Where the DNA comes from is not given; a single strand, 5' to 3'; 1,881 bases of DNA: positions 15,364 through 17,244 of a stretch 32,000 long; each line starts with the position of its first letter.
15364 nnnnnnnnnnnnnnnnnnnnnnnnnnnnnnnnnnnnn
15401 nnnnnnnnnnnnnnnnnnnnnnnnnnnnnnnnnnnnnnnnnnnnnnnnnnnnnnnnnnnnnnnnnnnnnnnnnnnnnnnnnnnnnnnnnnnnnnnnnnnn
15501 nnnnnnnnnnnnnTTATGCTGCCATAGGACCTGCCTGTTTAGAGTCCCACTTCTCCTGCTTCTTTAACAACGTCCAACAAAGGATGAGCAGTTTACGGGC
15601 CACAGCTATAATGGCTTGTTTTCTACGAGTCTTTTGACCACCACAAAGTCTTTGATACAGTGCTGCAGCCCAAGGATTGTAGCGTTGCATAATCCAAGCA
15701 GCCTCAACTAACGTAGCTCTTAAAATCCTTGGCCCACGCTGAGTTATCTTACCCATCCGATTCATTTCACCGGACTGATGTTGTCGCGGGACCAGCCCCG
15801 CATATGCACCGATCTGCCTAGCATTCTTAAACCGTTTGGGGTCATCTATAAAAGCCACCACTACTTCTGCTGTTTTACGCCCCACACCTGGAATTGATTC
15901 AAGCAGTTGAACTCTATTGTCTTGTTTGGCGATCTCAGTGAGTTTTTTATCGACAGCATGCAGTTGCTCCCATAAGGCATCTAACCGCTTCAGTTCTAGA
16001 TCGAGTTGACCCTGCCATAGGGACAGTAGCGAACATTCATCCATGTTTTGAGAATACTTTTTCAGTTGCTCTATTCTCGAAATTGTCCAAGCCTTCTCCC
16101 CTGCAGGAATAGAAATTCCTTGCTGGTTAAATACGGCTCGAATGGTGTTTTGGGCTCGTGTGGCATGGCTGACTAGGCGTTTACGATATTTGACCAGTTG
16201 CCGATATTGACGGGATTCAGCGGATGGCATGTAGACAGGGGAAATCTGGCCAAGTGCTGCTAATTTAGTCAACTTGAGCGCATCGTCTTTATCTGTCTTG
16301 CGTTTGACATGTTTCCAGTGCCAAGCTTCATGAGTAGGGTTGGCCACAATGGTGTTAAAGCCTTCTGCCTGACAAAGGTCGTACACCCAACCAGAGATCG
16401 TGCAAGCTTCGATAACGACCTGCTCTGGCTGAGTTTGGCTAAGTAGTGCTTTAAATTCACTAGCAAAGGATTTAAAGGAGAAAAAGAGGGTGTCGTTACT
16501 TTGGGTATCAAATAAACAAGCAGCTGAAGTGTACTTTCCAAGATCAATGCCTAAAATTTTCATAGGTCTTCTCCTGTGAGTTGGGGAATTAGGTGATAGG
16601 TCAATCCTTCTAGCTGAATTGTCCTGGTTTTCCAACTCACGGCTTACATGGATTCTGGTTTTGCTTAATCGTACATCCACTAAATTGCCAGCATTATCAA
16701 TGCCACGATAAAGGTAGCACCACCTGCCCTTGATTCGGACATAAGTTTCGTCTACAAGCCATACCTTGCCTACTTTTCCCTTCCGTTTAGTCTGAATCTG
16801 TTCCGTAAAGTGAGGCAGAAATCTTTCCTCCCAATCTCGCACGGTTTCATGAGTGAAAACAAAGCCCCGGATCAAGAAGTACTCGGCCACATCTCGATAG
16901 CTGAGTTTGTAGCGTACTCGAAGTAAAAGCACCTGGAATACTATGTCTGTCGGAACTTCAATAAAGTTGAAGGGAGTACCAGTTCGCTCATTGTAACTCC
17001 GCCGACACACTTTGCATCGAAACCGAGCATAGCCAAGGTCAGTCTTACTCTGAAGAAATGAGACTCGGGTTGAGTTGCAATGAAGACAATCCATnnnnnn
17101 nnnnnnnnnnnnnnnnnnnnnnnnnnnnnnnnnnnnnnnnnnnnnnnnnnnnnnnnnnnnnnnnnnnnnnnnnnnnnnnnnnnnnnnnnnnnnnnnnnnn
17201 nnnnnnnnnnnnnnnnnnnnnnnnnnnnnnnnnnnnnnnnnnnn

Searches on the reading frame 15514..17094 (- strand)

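Call 7: search_protein_families(library=pfam, proteins=[window:15514-17094:-], max_evalue=0.001)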
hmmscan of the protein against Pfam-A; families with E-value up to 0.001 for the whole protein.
window:15514-17094:- (526 aa): 4 families
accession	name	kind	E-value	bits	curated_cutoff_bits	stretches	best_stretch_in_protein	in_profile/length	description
PF02371.22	Transposase_20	-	2.3e-28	98.8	21.3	1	396-481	2-87/87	Transposase IS116/IS110/IS902 family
PF01548.23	DEDD_Tnp_IS110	-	1.1e-17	64.7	29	1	181-324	1-152/155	Transposase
PF13610.12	DDE_Tnp_IS240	-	1.7e-12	48.1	27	1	111-147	3-39/139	DDE domain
PF00633.29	HHH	-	0.00011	22.2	24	1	394-415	9-30/30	Helix-hairpin-helix motif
